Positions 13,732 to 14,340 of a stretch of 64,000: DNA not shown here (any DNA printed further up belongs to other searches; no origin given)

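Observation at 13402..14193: LSm2 gene probably starts with an ATG-only micro-exon followed by a 480-nt intron; the ORF track underestimates the CDS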

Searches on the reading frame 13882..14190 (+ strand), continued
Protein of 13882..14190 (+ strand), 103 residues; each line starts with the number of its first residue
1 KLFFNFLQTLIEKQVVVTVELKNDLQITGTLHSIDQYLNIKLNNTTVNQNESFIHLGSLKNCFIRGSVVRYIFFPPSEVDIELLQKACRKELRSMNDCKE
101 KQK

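Call 17: list_cluster_members(proteins=[P0001, P0002, window:13882-14190:+, P0007, P0006, P0005])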
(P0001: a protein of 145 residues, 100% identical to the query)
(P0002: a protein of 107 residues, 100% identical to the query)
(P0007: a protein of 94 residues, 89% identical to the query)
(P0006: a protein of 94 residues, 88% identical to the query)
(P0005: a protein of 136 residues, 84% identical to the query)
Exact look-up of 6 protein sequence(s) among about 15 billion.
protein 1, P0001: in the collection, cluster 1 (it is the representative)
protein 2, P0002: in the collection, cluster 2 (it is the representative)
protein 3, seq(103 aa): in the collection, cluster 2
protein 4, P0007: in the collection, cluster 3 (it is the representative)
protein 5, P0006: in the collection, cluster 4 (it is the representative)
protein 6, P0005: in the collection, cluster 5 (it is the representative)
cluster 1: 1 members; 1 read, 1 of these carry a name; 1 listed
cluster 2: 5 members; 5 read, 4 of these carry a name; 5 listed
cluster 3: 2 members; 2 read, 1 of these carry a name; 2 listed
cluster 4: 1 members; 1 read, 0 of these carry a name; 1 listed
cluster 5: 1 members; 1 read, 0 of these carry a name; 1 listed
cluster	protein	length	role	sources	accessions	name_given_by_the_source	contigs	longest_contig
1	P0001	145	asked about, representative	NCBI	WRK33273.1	U6 snRNA-associated Sm-like protein LSm2, partial [Cryptosporidium parvum]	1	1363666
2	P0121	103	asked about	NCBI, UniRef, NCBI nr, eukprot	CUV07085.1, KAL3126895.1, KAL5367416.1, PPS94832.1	snRNP core protein [Cryptosporidium parvum] | U6 snRNA-associated Sm-like protein LSm2 n=2 Tax=Cryptosporidium TaxID=5806 ... | U6 snRNA-associated Sm-like protein LSm2 [Cryptosporidium hominis]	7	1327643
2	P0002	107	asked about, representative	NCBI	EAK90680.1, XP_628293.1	snRNP core protein, partial [Cryptosporidium parvum Iowa II]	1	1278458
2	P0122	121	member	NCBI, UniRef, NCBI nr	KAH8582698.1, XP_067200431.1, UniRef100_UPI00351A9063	snRNP core [Cryptosporidium sp. chipmunk genotype I] | snRNP core n=1 Tax=Cryptosporidium sp. chipmunk genotype I TaxID=1280935 ...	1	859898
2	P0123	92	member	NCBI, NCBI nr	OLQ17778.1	U6 snRNA-associated Sm-like protein LSm2 [Cryptosporidium hominis]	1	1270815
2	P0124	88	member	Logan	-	-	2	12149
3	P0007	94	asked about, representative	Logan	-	-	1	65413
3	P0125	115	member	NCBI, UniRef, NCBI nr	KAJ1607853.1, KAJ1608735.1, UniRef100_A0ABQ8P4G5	snRNP core protein [Cryptosporidium canis] | SnRNP core protein n=1 Tax=Cryptosporidium canis TaxID=195482 RepID=A0ABQ8P4G5_9CRYT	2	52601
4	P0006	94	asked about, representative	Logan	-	-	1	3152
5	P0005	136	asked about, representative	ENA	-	-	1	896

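Call 19: find_encoding_contigs(protein=P0007, flank=2500, max_places=2)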
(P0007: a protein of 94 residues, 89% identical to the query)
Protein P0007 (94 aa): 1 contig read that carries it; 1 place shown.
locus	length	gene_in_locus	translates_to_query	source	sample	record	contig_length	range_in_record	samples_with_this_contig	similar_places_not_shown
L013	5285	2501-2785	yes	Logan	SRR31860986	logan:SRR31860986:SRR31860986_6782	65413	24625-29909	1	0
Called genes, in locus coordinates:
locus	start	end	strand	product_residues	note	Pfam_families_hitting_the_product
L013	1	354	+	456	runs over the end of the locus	PF12251:SNAPC3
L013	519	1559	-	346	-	-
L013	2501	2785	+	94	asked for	PF01423:LSM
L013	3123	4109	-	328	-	PF01398:JAB, PF13012:MitMem_reg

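Call 20: find_encoding_contigs(protein=P0006, flank=2500, max_places=2)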
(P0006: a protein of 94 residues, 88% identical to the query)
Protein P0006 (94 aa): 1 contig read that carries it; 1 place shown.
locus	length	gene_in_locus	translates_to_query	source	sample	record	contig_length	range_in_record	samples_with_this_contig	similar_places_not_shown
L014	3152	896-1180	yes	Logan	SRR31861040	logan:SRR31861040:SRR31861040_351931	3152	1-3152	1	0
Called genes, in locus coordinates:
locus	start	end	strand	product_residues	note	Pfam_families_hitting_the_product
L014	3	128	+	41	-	?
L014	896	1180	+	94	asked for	PF01423:LSM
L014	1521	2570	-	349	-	PF01398:JAB, PF13012:MitMem_reg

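Call 34: find_encoding_contigs(protein=P0020, flank=1500, max_places=2)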
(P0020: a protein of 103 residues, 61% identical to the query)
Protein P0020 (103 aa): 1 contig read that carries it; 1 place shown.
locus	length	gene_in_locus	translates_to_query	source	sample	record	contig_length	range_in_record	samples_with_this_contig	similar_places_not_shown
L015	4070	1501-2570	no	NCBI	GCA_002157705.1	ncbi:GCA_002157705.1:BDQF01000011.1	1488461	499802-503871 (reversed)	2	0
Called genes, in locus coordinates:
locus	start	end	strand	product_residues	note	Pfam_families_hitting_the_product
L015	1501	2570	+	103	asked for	PF01423:LSM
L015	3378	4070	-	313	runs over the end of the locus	-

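Call 35: find_encoding_contigs(protein=P0011, flank=1500, max_places=2)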
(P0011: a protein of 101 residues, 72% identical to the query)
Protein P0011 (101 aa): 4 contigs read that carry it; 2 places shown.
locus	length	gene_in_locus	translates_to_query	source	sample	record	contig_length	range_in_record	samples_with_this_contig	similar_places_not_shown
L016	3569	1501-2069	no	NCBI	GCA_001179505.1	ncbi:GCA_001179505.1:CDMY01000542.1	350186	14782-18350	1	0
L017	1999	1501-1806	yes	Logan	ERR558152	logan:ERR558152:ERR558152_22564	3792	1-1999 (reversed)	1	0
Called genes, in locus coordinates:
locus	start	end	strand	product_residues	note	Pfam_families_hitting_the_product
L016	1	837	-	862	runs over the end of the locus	PF00249:Myb_DNA-binding, PF13921:Myb_DNA-bind_6, PF00249:Myb_DNA-binding, PF13921:Myb_DNA-bind_6 (weak)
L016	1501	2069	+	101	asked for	PF01423:LSM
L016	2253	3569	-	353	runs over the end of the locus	PF04406:TP6A_N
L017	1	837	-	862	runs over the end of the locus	PF00249:Myb_DNA-binding, PF13921:Myb_DNA-bind_6, PF00249:Myb_DNA-binding, PF13921:Myb_DNA-bind_6 (weak)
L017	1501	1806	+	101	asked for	PF01423:LSM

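Call 39: find_encoding_contigs(protein=P0064, flank=800, max_places=3)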
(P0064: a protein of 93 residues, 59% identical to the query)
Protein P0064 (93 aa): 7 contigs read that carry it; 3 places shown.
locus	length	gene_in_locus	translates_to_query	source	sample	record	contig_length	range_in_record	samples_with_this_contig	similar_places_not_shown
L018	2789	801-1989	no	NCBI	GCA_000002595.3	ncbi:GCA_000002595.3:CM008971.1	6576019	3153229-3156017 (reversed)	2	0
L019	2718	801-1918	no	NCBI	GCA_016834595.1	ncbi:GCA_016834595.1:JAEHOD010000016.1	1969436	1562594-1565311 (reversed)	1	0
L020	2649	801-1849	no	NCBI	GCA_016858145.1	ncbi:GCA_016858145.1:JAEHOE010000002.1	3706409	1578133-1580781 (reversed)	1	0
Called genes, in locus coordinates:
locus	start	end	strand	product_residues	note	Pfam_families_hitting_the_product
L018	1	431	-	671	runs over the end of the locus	PF05843:Suf (faint), PF08640:U3_assoc_6, PF23240:HAT_PRP39_N (faint), PF13428:TPR_14 (faint), PF24892:UTP6_C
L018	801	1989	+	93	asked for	PF14438:SM-ATX (weak), PF01423:LSM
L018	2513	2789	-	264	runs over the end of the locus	PF15739:TSNAXIP1_N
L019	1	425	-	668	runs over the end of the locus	PF05843:Suf (faint), PF08640:U3_assoc_6, PF23241:HAT_PRP39_C (faint), PF13428:TPR_14 (faint), PF24892:UTP6_C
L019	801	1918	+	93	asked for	PF14438:SM-ATX (weak), PF01423:LSM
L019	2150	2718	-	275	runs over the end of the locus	PF15739:TSNAXIP1_N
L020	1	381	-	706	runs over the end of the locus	PF08640:U3_assoc_6, PF23240:HAT_PRP39_N (faint), PF13428:TPR_14 (faint), PF24892:UTP6_C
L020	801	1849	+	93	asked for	PF14438:SM-ATX (weak), PF01423:LSM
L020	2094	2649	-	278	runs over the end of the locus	PF15739:TSNAXIP1_N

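Call 51: search_protein_families(library=pfam, proteins=[window:13882-14190:+])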
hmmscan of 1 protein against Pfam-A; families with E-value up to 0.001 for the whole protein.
seq(103 aa): 1 family
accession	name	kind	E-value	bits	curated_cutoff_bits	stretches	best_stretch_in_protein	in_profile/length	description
PF01423.28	LSM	-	3.4e-15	55.9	23.4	1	6-72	2-64/66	LSM domain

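Call 52: search_solved_structures(query=window:13882-14190:+, show_alignments=2)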
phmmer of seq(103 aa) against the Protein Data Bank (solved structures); distinct sequences matched with E-value up to 0.001: 20.
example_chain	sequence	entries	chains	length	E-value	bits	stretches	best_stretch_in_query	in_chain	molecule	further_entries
3jcr_2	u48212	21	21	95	8.3e-31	109.4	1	1-92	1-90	LSm2 | U6 snRNA-associated Sm-like protein LSm2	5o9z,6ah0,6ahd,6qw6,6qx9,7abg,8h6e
3jcm_c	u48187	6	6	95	3.1e-27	97.9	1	1-93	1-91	U6 snRNA-associated Sm-like protein LSm2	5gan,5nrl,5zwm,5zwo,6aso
5vsu_B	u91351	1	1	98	3.5e-27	97.8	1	1-93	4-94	U6 snRNA-associated Sm-like protein LSm2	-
4m75_B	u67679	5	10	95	4.2e-27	97.5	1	1-93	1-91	U6 snRNA-associated Sm-like protein Lsm2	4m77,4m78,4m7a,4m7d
4n0a_C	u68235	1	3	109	5.1e-27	97.2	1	1-93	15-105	U6 snRNA-associated Sm-like protein LSm2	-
4c8q_B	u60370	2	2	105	1.4e-26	95.9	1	2-93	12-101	U6 SNRNA-ASSOCIATED SM-LIKE PROTEIN LSM2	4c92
6ppn_B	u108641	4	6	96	5.8e-24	87.5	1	1-94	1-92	U6 snRNA-associated Sm-like protein LSm2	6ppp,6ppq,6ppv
8ro0_c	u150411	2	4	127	4e-06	30.3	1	6-94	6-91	Small nuclear ribonucleoprotein Sm D1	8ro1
3jcr_4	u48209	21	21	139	3e-05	27.5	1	17-82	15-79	LSm4 | U6 snRNA-associated Sm-like protein LSm4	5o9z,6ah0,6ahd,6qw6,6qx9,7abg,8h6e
5xjq_A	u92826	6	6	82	5.2e-05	26.7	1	6-77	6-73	Small nuclear ribonucleoprotein Sm D1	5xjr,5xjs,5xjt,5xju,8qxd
6qdv_h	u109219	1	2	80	5.7e-05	26.6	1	6-77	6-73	Small nuclear ribonucleoprotein Sm D1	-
9if7_24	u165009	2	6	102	6.4e-05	26.5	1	5-91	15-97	Small nuclear ribonucleoprotein, putative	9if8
4wzj_C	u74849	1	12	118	7.5e-05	26.3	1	6-81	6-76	Small nuclear ribonucleoprotein Sm D1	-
4pjo_C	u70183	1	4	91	7.6e-05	26.2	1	7-77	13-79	Small nuclear ribonucleoprotein Sm D1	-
1b34_A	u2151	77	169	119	7.7e-05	26.2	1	6-81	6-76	PROTEIN (SMALL NUCLEAR RIBONUCLEOPROTEIN SM D1) | Small nuclear ribonucleoprotein Sm D1 | SmD1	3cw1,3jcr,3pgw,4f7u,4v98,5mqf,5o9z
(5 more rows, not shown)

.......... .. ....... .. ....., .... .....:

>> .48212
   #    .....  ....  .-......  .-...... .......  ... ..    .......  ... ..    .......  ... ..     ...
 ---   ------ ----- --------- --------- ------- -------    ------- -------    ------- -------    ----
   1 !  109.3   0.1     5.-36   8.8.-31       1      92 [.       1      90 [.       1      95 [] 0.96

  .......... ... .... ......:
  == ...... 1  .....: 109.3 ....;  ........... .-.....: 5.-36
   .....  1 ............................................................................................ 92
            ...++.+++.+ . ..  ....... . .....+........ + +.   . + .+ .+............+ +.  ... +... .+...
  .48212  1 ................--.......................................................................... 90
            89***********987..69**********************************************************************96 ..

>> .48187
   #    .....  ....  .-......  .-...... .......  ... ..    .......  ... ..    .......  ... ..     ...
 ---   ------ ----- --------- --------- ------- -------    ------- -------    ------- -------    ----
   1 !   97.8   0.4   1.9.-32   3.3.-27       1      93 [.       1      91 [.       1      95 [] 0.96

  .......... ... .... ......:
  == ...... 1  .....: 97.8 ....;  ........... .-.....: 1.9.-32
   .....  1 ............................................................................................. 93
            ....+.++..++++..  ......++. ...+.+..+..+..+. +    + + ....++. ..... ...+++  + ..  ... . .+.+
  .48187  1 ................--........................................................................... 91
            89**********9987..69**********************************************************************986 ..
